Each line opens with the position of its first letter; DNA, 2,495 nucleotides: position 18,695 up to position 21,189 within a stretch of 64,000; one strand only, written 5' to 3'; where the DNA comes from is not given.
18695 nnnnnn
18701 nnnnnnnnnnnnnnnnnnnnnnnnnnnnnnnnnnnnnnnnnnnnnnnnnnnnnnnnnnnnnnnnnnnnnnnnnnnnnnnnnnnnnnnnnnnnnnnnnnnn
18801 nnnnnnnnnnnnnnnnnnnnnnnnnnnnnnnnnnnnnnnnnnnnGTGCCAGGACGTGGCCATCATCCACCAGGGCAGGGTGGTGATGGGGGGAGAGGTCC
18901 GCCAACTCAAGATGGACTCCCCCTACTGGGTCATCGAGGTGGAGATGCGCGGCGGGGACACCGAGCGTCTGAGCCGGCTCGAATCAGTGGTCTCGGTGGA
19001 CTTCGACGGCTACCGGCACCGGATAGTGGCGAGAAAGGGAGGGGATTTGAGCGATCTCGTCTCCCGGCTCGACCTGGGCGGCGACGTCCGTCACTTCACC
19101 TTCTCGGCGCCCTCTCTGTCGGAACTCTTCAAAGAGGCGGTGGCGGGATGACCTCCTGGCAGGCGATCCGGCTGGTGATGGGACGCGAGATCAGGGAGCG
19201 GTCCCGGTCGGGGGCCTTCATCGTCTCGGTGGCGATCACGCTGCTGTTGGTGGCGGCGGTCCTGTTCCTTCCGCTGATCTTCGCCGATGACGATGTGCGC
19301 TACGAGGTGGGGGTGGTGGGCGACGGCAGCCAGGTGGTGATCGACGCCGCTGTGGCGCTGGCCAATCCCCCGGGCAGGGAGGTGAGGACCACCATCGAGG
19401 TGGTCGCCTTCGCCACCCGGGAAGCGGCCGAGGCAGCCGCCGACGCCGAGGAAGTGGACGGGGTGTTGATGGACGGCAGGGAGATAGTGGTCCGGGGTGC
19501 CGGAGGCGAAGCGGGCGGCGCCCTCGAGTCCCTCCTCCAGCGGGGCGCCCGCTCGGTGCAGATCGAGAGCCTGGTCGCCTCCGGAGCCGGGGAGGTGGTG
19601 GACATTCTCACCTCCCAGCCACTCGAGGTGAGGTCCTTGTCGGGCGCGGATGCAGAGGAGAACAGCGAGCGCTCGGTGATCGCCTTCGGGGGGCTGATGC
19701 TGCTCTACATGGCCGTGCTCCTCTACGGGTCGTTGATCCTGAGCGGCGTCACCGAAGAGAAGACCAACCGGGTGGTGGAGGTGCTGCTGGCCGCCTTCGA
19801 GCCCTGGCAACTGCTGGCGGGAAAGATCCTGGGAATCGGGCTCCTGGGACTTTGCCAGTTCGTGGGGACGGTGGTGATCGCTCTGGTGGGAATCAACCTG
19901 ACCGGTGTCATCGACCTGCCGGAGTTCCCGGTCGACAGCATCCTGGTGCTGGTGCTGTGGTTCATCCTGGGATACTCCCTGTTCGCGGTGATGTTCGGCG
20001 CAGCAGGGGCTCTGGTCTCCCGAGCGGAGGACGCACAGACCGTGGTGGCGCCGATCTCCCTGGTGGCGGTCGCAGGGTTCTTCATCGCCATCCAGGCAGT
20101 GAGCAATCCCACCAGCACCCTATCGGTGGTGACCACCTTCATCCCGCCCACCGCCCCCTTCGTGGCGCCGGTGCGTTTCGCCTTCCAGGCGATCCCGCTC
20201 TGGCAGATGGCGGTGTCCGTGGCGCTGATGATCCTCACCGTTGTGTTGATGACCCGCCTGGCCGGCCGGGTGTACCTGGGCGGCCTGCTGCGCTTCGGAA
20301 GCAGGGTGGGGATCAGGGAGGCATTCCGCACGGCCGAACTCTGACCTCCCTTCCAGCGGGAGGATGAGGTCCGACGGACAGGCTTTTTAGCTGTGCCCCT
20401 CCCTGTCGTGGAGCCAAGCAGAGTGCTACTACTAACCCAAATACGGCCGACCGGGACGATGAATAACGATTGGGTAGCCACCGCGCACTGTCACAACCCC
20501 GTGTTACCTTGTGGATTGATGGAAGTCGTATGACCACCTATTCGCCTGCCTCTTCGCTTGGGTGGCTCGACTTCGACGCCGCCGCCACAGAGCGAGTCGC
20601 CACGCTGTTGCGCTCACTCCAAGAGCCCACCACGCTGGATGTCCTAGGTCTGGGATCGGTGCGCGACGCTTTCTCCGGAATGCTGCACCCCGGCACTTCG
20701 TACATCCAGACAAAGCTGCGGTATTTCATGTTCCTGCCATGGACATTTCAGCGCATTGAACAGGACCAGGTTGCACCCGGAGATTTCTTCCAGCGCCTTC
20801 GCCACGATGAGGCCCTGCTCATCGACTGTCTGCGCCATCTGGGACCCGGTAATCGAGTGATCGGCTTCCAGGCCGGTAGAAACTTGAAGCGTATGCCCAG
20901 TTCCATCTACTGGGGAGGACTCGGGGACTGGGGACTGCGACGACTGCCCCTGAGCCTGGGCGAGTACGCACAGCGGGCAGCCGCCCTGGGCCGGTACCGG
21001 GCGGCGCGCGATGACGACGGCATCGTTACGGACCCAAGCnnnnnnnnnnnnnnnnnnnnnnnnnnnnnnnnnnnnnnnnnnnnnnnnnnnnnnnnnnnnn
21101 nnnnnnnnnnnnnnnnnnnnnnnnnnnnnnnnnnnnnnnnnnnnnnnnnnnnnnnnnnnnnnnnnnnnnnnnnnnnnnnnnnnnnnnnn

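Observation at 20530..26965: Translationally coupled three-gene operon (unknown 409-aa protein + two-HKD PLD nuclease + SNF2-like helicase): candidate uncharacterised anti-phage/anti-plasmid defence system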

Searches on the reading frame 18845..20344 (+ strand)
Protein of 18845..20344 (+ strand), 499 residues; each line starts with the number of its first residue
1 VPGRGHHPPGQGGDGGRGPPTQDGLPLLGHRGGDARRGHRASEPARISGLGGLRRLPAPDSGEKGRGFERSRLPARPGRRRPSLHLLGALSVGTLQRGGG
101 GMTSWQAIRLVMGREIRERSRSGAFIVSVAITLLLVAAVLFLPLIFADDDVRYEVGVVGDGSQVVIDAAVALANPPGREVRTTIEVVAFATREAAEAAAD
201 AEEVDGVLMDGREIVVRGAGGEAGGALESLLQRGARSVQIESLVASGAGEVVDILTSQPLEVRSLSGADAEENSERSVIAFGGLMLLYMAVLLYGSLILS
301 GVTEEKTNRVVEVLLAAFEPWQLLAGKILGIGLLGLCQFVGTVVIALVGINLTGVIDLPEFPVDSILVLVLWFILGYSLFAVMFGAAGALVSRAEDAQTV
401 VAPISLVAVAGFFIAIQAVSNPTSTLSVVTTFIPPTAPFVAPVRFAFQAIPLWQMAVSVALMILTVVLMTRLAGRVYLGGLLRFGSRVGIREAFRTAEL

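Call 18: search_protein_families(library=pfam, proteins=[window:18845-20344:+], max_evalue=0.001)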
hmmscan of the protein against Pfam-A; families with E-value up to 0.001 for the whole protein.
window:18845-20344:+ (499 aa): 2 families
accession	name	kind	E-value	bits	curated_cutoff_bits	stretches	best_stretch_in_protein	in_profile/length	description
PF12698.13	ABC2_membrane_3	-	5.3e-40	138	31.6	1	125-473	3-345/347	ABC-2 family transporter protein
PF12679.13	ABC2_membrane_2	-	4.5e-06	26.6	27.2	1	111-469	3-271/283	ABC-2 family transporter protein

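Call 40: search_protein_families(library=padloc, proteins=[window:18845-20344:+], max_evalue=0.001)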
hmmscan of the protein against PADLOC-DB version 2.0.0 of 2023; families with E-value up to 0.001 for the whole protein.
window:18845-20344:+ (499 aa): 0 families

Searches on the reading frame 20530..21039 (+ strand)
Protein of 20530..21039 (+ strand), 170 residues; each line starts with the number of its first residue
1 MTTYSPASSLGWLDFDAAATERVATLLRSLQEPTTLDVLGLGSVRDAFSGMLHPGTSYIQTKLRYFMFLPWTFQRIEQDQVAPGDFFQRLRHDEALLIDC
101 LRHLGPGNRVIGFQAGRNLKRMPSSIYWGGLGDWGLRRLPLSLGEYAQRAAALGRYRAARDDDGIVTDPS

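Call 66: search_protein_families(library=pfam, proteins=[window:20530-21039:+], max_evalue=10)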
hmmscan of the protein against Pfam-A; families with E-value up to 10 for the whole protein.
window:20530-21039:+ (170 aa): 1 family
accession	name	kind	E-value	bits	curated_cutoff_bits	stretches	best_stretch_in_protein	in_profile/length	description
PF19888.4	DUF6361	-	2.8e-28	99.4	25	1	8-143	2-137/388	Family of unknown function (DUF6361)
